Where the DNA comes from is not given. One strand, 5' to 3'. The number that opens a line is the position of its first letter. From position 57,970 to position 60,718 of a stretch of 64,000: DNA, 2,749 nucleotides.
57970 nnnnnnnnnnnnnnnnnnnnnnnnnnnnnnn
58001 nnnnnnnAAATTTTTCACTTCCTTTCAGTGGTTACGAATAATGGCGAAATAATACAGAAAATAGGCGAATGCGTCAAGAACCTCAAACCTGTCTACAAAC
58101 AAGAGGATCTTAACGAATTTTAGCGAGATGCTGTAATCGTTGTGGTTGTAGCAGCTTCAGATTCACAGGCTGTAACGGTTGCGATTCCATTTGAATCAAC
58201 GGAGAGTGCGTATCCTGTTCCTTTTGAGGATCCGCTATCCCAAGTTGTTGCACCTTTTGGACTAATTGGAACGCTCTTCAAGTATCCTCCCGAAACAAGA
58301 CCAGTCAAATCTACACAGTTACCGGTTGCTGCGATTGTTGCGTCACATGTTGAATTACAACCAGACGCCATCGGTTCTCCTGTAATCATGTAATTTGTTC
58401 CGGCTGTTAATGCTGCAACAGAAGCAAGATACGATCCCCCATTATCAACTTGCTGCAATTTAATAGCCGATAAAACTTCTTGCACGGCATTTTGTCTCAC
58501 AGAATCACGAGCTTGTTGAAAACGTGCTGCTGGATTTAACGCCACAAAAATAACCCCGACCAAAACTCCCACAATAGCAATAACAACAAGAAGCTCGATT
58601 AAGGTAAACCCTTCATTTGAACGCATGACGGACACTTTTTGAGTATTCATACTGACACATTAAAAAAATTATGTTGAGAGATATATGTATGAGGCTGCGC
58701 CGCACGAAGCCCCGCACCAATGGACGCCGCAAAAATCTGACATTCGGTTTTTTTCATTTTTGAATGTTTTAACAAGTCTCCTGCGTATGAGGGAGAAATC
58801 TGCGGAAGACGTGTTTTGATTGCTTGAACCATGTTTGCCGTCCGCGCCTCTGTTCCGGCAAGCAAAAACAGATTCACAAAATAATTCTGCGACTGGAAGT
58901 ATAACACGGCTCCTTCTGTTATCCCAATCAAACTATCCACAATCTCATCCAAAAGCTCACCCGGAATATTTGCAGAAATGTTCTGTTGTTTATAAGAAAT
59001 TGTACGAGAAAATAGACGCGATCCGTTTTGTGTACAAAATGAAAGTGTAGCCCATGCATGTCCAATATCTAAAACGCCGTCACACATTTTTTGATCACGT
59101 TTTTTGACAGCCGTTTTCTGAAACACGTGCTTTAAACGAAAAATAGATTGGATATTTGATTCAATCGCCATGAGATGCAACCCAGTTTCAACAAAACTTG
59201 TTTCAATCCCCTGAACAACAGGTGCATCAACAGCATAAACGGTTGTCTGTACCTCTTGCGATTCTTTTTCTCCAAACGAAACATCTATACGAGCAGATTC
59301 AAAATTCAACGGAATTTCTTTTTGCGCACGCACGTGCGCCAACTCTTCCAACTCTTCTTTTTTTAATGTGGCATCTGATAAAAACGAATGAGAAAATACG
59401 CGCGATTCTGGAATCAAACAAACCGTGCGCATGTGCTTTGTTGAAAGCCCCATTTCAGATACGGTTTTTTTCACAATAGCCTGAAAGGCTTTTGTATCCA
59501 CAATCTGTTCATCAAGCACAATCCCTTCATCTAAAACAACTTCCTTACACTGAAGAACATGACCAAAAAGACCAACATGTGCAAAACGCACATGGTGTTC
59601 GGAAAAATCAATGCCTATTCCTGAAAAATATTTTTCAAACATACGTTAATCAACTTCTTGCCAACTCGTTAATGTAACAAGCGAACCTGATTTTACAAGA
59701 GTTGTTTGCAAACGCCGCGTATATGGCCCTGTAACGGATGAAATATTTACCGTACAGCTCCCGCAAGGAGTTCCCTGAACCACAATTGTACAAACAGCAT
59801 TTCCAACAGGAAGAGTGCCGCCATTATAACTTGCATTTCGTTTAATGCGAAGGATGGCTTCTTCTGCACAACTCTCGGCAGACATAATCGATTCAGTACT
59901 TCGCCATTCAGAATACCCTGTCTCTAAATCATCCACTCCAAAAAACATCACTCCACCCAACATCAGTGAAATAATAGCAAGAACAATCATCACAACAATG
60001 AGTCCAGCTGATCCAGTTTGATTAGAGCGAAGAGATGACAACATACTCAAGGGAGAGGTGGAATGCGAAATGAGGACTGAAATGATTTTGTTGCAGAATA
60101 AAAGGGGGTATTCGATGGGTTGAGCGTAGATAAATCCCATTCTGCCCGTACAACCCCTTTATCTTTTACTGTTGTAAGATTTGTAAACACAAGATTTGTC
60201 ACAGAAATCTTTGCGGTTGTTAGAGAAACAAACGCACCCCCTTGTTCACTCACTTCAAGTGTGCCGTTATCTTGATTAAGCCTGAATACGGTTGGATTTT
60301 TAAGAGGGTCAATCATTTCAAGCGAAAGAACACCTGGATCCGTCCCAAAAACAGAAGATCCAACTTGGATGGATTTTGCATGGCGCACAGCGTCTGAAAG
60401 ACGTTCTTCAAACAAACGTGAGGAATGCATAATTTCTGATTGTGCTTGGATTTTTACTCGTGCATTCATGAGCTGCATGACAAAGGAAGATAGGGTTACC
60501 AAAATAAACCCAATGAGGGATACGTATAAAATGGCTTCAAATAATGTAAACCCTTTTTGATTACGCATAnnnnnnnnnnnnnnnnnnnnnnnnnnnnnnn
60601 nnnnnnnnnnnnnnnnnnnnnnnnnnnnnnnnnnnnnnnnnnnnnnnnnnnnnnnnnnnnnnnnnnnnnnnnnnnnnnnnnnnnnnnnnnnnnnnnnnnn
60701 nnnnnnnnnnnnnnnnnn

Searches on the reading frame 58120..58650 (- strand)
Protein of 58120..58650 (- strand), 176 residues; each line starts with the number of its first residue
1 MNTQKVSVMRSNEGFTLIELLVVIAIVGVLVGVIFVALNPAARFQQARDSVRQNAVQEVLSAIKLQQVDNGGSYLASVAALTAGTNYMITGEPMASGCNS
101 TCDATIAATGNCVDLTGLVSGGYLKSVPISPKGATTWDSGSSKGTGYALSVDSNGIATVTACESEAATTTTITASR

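Call 4: search_protein_families(library=ncbifam, proteins=[window:58120-58650:-], max_evalue=1)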
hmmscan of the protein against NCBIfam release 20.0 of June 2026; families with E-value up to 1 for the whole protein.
window:58120-58650:- (176 aa): 20 families
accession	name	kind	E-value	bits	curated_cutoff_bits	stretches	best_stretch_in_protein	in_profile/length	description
TIGR01710.1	typeII_sec_gspG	equivalog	6.5e-08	32.7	88.85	1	14-71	2-57/134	type II secretion system major pseudopilin GspG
TIGR01708.2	typeII_sec_gspH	equivalog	9e-08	32.3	80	1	13-50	2-39/169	type II secretion system minor pseudopilin GspH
TIGR02532.1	IV_pilin_GFxxxE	domain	3.2e-07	29.9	16.3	1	14-34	3-23/24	prepilin-type N-terminal cleavage/methylation domain-containing protein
NF040999.1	pilin_ComGC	equivalog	2.5e-05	24.4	75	1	13-82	2-67/84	competence type IV pilus major pilin ComGC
TIGR02596.1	TIGR02596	subfamily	2.5e-05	24.4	70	1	15-63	1-48/196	Verru_Chthon cassette protein D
NF038303.1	EPS_HpsB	equivalog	0.00016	21.8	150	1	11-105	1-97/211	hormogonium polysaccharide secretion pseudopilin HpsB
NF007800.0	PRK10506.1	equivalog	0.00017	21.5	158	1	8-102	4-95/163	prepilin peptidase-dependent protein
NF007862.0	PRK10574.1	equivalog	0.00019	21.5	138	1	9-37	1-29/145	prepilin peptidase-dependent pilin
NF041775.1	typeIV_PilA_Myxo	equivalog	0.00023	21.2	400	1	11-45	9-40/214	type IV pilin protein PilA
NF041013.1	T4P_ComGE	equivalog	0.00038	20.5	49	1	11-68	2-58/83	competence type IV pilus minor pilin ComGE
NF038304.1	EPS_HpsC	equivalog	0.0027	17.3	200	1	3-64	11-71/318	hormogonium polysaccharide secretion pseudopilin HpsC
TIGR01707.1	gspI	equivalog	0.0041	17.6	44.35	1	14-69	1-53/101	type II secretion system minor pseudopilin GspI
TIGR01711.1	gspJ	equivalog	0.01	15.7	64.85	1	14-65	2-52/192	type II secretion system minor pseudopilin GspJ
NF006090.0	PRK08242.1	equivalog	0.012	14.7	514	1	45-119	39-113/402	acetyl-CoA C-acetyltransferase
NF040982.1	ComGD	equivalog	0.013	15.9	70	1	13-40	2-29/139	competence type IV pilus minor pilin ComGD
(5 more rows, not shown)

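Call 8: search_protein_families(library=pfam, proteins=[window:58120-58650:-], max_evalue=0.01)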
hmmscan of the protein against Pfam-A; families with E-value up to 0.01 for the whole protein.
window:58120-58650:- (176 aa): 1 family
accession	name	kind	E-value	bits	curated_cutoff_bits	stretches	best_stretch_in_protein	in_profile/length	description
PF07963.17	N_methyl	-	2.2e-08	33.8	21.2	1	9-35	1-27/27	Prokaryotic N-terminal methylation motif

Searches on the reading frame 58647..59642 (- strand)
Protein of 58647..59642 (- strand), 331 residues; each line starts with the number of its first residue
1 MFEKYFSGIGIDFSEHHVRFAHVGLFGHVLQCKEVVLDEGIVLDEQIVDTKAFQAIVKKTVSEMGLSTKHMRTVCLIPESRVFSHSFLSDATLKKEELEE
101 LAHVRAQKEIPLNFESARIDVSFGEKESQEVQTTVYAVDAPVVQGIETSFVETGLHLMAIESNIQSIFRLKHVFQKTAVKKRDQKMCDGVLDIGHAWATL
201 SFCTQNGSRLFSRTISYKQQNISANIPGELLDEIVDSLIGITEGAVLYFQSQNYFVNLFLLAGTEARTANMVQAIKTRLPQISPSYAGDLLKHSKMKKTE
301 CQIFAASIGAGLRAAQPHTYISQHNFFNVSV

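Call 4: search_protein_families(library=ncbifam, proteins=[window:58647-59642:-], max_evalue=1)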
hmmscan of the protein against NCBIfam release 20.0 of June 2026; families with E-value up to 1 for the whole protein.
window:58647-59642:- (331 aa): 3 families
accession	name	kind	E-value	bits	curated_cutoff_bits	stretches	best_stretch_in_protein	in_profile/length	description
TIGR01175.1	pilM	subfamily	9e-16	57.8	133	1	7-219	4-220/348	type IV pilus assembly protein PilM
NF045709.1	Amuc_1101_fam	equivalog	0.00022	20.2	650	1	72-229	71-219/608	Amuc_1101 family PilM-like pilus complex protein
NF009723.0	PRK13250.1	equivalog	0.098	12.1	327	1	108-160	24-75/248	phycoerythrobilin:ferredoxin oxidoreductase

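Call 8: search_protein_families(library=pfam, proteins=[window:58647-59642:-], max_evalue=0.01)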
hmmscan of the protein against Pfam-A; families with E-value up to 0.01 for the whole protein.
window:58647-59642:- (331 aa): 1 family
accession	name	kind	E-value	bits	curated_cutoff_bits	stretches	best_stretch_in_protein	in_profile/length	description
PF11104.14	PilM_2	-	2.2e-13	50.3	27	1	10-223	1-216/340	Type IV pilus assembly protein PilM;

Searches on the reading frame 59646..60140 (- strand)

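Call 4: search_protein_families(library=ncbifam, proteins=[window:59646-60140:-], max_evalue=1)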
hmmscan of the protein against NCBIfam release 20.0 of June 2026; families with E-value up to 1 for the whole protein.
window:59646-60140:- (164 aa): 2 families
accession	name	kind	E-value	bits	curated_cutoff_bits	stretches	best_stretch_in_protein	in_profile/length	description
NF051896.1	tapirin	equivalog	0.00022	19.7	600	1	37-97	13-72/660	cellulose-binding protein tapirin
TIGR01708.2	typeII_sec_gspH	equivalog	0.5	10.3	80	1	47-67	6-26/169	type II secretion system minor pseudopilin GspH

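Call 8: search_protein_families(library=pfam, proteins=[window:59646-60140:-], max_evalue=0.01)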
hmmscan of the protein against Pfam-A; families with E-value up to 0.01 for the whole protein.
window:59646-60140:- (164 aa): 0 families

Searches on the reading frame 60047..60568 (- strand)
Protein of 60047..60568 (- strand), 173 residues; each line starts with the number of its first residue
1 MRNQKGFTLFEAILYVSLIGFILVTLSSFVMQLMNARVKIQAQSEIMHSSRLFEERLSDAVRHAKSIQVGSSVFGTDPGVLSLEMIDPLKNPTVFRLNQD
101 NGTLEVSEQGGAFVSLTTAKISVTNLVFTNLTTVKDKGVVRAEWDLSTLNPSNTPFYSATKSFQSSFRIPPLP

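Call 4: search_protein_families(library=ncbifam, proteins=[window:60047-60568:-], max_evalue=1)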
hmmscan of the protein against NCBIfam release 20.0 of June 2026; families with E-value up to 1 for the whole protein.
window:60047-60568:- (173 aa): 5 families
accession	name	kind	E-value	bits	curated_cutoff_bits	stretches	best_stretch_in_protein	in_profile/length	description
NF041013.1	T4P_ComGE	equivalog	0.00012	22.1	49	1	3-47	2-46/83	competence type IV pilus minor pilin ComGE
NF041002.1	pilin_ComGF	equivalog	0.0026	18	80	1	4-66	1-61/139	competence type IV pilus minor pilin ComGF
NF007660.0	PRK10332.1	equivalog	0.0081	16.7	86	1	1-46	5-50/107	prepilin-type N-terminal cleavage/methylation domain-containing protein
NF040982.1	ComGD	equivalog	0.017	15.5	70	1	4-35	1-32/139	competence type IV pilus minor pilin ComGD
NF038304.1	EPS_HpsC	equivalog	0.19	11.3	200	1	2-44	18-60/318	hormogonium polysaccharide secretion pseudopilin HpsC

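Call 8: search_protein_families(library=pfam, proteins=[window:60047-60568:-], max_evalue=0.01)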
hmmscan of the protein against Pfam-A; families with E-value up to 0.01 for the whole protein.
window:60047-60568:- (173 aa): 1 family
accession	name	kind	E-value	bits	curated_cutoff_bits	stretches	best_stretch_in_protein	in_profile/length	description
PF07963.17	N_methyl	-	0.00015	21.6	21.2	1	1-26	1-26/27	Prokaryotic N-terminal methylation motif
